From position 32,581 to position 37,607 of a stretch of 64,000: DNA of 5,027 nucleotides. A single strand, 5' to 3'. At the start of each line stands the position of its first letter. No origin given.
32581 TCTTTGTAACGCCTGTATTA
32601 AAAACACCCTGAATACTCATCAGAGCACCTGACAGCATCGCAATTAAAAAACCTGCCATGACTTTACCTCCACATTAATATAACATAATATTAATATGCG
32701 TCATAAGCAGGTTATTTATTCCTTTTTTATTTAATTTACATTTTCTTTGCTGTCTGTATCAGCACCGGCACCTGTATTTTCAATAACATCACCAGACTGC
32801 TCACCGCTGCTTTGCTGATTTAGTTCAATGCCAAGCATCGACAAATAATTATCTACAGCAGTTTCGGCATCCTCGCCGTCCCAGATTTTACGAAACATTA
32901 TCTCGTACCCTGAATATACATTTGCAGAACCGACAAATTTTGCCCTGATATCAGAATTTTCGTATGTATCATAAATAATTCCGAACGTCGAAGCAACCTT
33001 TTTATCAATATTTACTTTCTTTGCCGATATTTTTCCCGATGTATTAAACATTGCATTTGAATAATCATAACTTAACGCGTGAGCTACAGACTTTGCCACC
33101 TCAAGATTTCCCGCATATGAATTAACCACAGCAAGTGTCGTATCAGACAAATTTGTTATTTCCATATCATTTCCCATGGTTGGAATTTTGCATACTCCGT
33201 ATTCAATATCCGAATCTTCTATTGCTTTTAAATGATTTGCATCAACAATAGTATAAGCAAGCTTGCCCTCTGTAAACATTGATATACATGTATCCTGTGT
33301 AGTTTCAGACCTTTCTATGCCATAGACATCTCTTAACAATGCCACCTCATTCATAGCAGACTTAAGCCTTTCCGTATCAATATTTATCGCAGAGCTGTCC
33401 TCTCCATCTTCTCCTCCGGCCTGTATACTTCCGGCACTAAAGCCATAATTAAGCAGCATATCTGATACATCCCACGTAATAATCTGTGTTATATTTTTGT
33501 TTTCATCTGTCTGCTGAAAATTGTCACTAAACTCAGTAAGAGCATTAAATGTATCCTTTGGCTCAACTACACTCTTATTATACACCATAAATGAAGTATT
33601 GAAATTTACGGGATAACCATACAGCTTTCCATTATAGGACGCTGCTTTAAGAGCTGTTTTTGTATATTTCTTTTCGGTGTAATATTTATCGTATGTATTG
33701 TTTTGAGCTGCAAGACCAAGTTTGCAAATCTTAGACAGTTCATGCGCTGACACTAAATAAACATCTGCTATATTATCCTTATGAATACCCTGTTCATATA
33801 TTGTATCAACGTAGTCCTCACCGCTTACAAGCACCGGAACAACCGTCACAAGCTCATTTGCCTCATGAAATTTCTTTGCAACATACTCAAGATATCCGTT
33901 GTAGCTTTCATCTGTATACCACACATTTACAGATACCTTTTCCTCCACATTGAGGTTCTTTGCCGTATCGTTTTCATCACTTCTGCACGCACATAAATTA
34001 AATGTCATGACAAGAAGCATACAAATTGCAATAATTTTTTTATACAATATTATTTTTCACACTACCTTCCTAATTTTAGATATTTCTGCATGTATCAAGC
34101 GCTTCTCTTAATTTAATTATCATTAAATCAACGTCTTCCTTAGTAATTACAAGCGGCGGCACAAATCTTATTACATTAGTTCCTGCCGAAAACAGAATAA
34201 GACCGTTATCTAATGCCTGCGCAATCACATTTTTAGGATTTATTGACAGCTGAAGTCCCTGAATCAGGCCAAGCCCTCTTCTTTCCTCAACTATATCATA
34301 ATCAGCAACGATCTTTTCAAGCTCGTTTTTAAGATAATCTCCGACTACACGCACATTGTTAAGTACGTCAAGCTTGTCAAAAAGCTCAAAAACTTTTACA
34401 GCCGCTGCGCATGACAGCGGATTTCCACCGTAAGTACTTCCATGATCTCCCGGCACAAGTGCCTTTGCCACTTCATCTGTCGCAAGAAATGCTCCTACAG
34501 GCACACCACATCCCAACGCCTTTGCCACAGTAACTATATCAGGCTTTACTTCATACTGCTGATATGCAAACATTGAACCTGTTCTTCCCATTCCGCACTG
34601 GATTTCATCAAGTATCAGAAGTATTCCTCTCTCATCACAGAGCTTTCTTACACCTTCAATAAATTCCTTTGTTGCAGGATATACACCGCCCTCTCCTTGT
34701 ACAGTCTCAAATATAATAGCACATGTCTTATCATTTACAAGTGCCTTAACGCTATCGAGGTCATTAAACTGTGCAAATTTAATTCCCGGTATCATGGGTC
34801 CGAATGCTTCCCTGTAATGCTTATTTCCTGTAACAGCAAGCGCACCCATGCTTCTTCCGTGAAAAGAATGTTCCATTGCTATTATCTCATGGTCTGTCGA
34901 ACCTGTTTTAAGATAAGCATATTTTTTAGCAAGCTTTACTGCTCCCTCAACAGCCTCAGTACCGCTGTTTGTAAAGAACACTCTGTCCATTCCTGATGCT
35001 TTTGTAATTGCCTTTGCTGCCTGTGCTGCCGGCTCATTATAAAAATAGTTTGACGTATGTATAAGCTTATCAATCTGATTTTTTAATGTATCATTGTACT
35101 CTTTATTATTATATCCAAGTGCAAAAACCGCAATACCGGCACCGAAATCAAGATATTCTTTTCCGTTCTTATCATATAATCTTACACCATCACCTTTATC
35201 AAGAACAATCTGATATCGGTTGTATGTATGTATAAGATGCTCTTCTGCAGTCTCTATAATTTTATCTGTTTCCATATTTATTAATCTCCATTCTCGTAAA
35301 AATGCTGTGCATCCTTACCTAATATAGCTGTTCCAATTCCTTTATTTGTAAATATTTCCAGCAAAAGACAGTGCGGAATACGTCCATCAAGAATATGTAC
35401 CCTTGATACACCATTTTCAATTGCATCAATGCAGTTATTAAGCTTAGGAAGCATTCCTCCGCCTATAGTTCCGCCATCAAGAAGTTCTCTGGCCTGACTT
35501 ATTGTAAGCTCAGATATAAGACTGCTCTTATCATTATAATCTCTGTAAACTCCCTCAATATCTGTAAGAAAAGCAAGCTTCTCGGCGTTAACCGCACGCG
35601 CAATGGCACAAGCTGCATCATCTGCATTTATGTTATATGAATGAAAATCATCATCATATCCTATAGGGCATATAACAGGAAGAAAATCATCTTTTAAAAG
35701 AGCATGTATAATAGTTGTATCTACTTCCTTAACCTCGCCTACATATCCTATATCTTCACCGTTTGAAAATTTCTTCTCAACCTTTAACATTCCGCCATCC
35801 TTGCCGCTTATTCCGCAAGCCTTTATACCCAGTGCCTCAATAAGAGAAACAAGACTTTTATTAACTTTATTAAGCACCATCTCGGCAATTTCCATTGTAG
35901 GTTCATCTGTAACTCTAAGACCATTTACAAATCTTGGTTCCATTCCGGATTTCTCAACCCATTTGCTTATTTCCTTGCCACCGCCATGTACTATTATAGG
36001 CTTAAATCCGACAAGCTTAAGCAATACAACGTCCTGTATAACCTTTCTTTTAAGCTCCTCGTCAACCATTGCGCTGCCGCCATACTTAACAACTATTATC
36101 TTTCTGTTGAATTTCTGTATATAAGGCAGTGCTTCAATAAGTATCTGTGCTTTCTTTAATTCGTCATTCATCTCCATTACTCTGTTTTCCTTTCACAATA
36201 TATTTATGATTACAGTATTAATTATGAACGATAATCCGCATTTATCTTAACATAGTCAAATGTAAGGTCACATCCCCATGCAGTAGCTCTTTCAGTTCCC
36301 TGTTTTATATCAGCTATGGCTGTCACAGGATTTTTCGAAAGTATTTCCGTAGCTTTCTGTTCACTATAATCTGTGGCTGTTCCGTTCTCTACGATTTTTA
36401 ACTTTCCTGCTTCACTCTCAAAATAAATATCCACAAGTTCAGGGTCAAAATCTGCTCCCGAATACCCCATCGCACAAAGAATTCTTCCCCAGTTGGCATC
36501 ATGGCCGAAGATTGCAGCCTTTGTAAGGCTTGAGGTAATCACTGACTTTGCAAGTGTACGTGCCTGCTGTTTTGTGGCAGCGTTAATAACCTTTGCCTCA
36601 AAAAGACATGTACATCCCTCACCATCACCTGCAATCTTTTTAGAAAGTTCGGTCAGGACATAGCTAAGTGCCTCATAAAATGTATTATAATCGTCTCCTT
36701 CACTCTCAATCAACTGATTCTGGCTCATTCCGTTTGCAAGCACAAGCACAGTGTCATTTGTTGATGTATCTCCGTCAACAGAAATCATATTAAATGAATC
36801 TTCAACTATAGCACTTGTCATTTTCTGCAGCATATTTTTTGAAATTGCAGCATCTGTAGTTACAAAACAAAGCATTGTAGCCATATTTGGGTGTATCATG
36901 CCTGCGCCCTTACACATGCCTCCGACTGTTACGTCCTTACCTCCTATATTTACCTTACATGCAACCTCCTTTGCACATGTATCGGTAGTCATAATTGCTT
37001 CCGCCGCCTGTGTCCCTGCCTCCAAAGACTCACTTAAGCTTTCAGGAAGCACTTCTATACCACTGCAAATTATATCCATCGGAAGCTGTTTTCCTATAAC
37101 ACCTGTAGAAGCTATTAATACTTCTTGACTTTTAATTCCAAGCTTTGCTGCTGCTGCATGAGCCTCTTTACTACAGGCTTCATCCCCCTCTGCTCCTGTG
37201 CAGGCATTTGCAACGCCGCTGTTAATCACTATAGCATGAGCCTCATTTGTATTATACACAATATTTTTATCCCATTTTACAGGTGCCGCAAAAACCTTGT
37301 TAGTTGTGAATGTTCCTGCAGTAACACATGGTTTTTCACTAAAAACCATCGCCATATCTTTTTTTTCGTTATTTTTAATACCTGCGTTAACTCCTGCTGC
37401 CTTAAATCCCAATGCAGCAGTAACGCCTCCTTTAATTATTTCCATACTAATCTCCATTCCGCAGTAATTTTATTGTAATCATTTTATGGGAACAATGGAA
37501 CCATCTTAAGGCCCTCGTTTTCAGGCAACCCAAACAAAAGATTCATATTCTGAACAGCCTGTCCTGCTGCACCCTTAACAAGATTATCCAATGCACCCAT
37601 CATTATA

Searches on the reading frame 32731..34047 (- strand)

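Call 20: search_protein_families(library=ncbifam, proteins=[window:32731-34047:-], max_evalue=0.00001)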
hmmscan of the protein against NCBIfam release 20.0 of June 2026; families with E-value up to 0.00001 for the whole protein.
window:32731-34047:- (438 aa): 2 families
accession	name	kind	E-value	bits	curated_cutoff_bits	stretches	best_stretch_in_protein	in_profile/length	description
NF007011.0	PRK09474.1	equivalog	3.3e-19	69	291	1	20-320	14-304/396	maltose/maltodextrin ABC transporter substrate-binding protein MalE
NF053763.1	ABCarbgalBndGanS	equivalog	6.8e-17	61.3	700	1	4-344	2-346/420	galactooligosaccharide ABC transporter substrate-binding protein GanS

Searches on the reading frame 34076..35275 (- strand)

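Call 20: search_protein_families(library=ncbifam, proteins=[window:34076-35275:-], max_evalue=0.00001)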
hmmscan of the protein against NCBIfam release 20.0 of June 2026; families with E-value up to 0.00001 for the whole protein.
window:34076-35275:- (399 aa): 69 families (the best 25 are shown)
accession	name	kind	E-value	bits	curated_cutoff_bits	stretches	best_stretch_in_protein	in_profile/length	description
TIGR00707.1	argD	subfamily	1.1e-147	491.9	410.05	1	14-393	2-380/381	acetylornithine/succinylornithine family transaminase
NF002325.0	PRK01278.1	subfamily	3.7e-138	460.5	372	1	11-397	3-390/395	acetylornithine transaminase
NF003468.0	PRK05093.1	subfamily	8.6e-135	449.5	522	1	9-395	11-401/405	acetylornithine/succinyldiaminopimelate transaminase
TIGR03246.1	arg_catab_astC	subfamily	3.1e-128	428.1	609.95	1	10-393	6-393/397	acetylornithine/succinylornithine family transaminase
NF002797.0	PRK02936.1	equivalog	6.2e-127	423.5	496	1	12-395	2-379/385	acetylornithine transaminase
NF002874.0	PRK03244.1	equivalog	1.9e-126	422.1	457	1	3-397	7-396/399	acetylornithine transaminase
NF009047.0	PRK12381.1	subfamily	5.1e-124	414.2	630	1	9-394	9-398/406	bifunctional succinylornithine transaminase/acetylornithine transaminase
NF002985.0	PRK03715.1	equivalog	4.1e-120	401.1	568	1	11-395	8-393/395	acetylornithine transaminase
NF003273.0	PRK04260.1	equivalog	1.8e-113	378.9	616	1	14-392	4-374/376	acetylornithine transaminase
NF004426.0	PRK05769.1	equivalog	5.8e-108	361.5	552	2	181-394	219-438/441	acetyl ornithine aminotransferase family protein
NF045491.1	LysJ_Sulfobales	equivalog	2.6e-103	345.9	700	1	14-393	3-377/386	[LysW]-aminoadipate semialdehyde/glutamate semialdehyde transaminase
NF003397.0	PRK04612.1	equivalog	5.8e-102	341.5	735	1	11-394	12-402/408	acetylornithine transaminase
NF005993.0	PRK08117.1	subfamily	1.4e-101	340.2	574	2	180-396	204-430/433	aspartate aminotransferase family protein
TIGR01885.1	Orn_aminotrans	equivalog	5e-96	321.9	378.4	1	4-389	2-397/402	ornithine--oxo-acid transaminase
NF042418.1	LysJ_Th_th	equivalog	9.4e-95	317.7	700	1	8-393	5-385/386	[LysW]-aminoadipate semialdehyde transaminase LysJ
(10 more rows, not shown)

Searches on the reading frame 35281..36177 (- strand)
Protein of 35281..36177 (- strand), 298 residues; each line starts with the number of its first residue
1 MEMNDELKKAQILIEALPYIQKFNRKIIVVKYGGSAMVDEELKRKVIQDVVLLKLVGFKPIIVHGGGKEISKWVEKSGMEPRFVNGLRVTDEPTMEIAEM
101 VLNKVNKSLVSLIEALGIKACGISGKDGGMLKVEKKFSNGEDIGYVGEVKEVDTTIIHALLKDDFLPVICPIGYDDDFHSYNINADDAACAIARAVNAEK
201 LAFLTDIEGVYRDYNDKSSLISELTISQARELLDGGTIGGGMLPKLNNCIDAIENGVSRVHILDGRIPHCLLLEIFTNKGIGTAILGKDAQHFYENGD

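Call 20: search_protein_families(library=ncbifam, proteins=[window:35281-36177:-], max_evalue=0.00001)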
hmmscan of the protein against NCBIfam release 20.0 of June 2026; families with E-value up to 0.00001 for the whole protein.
window:35281-36177:- (298 aa): 14 families
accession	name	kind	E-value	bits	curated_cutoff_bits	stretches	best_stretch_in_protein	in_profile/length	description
TIGR00761.1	argB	equivalog_domain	2.9e-78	262.6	151.3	1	28-262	2-231/231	acetylglutamate kinase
NF010659.0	PRK14058.1-1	equivalog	9.2e-46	156.1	223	1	27-272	1-256/267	[LysW]-aminoadipate kinase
NF003641.0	PRK05279.1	equivalog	5.2e-44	150.8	344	1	8-292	8-296/441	amino-acid N-acetyltransferase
NF010662.0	PRK14058.1-4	equivalog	2.3e-41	141.7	194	1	27-270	1-249/264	[LysW]-aminoadipate/[LysW]-glutamate kinase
TIGR01890.1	N-Ac-Glu-synth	equivalog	1.4e-38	133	202.85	1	13-291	5-283/429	amino-acid N-acetyltransferase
NF003387.0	PRK04531.1-2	equivalog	1.5e-36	125.8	426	1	24-285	35-286/441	acetylglutamate kinase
NF010661.0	PRK14058.1-3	equivalog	4.5e-36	124.4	251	1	27-267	2-255/283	acetylglutamate/acetylaminoadipate kinase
NF003386.0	PRK04531.1-1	equivalog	9.8e-27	93.9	417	1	24-285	40-291/442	acetylglutamate kinase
NF010660.0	PRK14058.1-2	equivalog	4.6e-17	62.7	241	1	29-262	3-239/249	[LysW]-aminoadipate/[LysW]-glutamate kinase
NF040647.1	IPPK_Arch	equivalog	7.4e-14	51.6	120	1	28-285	1-259/259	isopentenyl phosphate kinase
TIGR00746.1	arcC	equivalog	2e-08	33.7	358.25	1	183-259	208-286/309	carbamate kinase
TIGR00656.1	asp_kin_monofn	equivalog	2e-08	33.7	402.25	1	26-212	2-187/407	aspartate kinase, monofunctional class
NF009008.0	PRK12354.1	subfamily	1.4e-06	27.7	361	1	183-262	203-280/308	carbamate kinase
TIGR01027.1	proB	equivalog_domain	5.8e-06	25.7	186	0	186-290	146-256/363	glutamate 5-kinase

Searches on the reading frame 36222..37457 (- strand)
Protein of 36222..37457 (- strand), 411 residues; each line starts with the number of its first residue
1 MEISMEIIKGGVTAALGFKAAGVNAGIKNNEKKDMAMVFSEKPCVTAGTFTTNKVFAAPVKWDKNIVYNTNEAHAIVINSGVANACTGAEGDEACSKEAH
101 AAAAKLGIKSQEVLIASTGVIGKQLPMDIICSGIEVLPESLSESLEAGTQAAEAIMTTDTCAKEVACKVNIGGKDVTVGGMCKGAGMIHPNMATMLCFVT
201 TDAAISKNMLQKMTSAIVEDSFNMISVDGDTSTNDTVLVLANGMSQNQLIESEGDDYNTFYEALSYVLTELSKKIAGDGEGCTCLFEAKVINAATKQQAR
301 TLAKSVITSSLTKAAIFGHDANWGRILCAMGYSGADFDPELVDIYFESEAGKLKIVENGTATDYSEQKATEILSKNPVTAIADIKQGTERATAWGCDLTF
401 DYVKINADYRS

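Call 20: search_protein_families(library=ncbifam, proteins=[window:36222-37457:-], max_evalue=0.00001)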
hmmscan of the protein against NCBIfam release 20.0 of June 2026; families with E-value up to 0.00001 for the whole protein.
window:36222-37457:- (411 aa): 2 families
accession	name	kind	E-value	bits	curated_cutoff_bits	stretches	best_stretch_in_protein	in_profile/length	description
NF003802.0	PRK05388.1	equivalog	1.7e-146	487.9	351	1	10-411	5-400/400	bifunctional glutamate N-acetyltransferase/amino-acid acetyltransferase ArgJ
TIGR00120.1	ArgJ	equivalog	2.8e-144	480.9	298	1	8-411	1-405/405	bifunctional ornithine acetyltransferase/N-acetylglutamate synthase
